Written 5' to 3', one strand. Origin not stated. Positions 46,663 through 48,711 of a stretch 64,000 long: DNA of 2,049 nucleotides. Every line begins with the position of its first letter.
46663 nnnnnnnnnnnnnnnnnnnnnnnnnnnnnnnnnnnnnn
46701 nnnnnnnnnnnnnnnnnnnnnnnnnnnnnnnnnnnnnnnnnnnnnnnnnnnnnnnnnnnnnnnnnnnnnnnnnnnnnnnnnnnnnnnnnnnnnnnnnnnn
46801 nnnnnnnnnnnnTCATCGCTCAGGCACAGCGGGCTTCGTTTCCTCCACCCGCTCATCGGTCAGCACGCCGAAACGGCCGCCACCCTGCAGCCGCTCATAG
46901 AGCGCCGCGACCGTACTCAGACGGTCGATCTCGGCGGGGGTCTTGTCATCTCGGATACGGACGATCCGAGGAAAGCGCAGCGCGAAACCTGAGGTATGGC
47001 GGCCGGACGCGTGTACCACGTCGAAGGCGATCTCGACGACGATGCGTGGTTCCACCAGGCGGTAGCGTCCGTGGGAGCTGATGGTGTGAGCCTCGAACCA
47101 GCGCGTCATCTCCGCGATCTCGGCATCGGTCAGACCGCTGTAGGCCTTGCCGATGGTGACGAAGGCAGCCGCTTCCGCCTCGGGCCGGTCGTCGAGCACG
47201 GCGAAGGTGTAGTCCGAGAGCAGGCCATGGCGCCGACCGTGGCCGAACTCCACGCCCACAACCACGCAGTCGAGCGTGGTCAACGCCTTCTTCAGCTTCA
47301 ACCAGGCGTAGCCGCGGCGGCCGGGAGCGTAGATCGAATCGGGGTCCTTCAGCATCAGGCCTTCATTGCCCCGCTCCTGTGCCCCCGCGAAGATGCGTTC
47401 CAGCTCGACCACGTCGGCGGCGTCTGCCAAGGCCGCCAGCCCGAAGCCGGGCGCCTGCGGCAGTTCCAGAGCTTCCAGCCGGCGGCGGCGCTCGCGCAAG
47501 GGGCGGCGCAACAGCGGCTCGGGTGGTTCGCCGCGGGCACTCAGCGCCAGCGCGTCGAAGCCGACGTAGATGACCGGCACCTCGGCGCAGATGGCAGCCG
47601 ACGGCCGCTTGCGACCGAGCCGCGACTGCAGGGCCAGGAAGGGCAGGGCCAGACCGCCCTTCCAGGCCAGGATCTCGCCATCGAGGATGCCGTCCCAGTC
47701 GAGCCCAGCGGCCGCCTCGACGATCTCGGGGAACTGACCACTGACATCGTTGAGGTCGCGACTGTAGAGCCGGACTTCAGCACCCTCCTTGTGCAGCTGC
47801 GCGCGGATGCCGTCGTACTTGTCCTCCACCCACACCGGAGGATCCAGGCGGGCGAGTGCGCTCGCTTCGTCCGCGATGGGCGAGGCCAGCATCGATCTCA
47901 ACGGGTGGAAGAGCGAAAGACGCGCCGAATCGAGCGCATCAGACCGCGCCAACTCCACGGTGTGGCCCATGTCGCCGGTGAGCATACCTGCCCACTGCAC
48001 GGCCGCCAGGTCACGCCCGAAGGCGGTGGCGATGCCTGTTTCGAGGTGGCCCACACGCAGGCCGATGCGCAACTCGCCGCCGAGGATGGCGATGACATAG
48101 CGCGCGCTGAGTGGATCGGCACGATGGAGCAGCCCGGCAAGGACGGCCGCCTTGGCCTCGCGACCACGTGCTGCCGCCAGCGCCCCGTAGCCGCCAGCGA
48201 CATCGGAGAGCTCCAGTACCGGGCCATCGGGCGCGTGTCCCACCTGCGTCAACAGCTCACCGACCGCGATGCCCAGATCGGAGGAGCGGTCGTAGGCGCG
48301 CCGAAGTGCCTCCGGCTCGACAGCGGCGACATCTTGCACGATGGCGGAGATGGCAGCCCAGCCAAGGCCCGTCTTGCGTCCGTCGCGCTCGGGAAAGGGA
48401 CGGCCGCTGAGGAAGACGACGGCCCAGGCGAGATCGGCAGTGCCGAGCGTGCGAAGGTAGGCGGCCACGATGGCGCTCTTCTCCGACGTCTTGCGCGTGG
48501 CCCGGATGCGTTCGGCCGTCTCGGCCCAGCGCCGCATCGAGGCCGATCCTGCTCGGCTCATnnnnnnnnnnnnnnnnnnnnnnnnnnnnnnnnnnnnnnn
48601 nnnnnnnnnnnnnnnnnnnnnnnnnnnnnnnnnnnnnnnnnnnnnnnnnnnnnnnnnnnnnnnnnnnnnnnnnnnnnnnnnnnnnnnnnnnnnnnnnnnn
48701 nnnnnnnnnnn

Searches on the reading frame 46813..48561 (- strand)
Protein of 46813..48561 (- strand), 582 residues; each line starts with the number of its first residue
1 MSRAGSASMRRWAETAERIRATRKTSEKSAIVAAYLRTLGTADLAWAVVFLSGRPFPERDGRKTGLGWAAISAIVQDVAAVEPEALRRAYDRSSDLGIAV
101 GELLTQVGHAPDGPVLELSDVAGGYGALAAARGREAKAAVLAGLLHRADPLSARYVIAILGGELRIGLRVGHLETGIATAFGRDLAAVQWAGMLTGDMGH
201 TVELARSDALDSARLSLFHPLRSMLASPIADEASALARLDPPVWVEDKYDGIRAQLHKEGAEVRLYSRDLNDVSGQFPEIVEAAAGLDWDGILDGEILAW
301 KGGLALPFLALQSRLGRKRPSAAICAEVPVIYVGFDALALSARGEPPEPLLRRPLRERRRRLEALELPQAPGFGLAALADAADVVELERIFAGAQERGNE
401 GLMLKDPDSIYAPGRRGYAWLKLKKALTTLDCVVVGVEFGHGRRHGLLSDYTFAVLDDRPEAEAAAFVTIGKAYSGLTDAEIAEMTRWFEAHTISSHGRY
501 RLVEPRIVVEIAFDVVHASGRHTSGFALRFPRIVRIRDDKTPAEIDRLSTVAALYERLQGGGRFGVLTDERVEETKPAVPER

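Call 4: search_protein_families(library=pfam, proteins=[window:46813-48561:-])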
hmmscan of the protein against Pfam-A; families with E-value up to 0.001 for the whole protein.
window:46813-48561:- (582 aa): 3 families
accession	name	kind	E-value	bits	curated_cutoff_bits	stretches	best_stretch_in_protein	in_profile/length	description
PF01068.26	DNA_ligase_A_M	-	9e-40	137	26.2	1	224-424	2-204/204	ATP dependent DNA ligase domain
PF04675.19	DNA_ligase_A_N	-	2.7e-22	80.2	24.6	1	10-172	3-168/174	DNA ligase N terminus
PF04679.21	DNA_ligase_A_C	-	3.7e-11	43.7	27.5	1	446-540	3-94/94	ATP dependent DNA ligase C terminal region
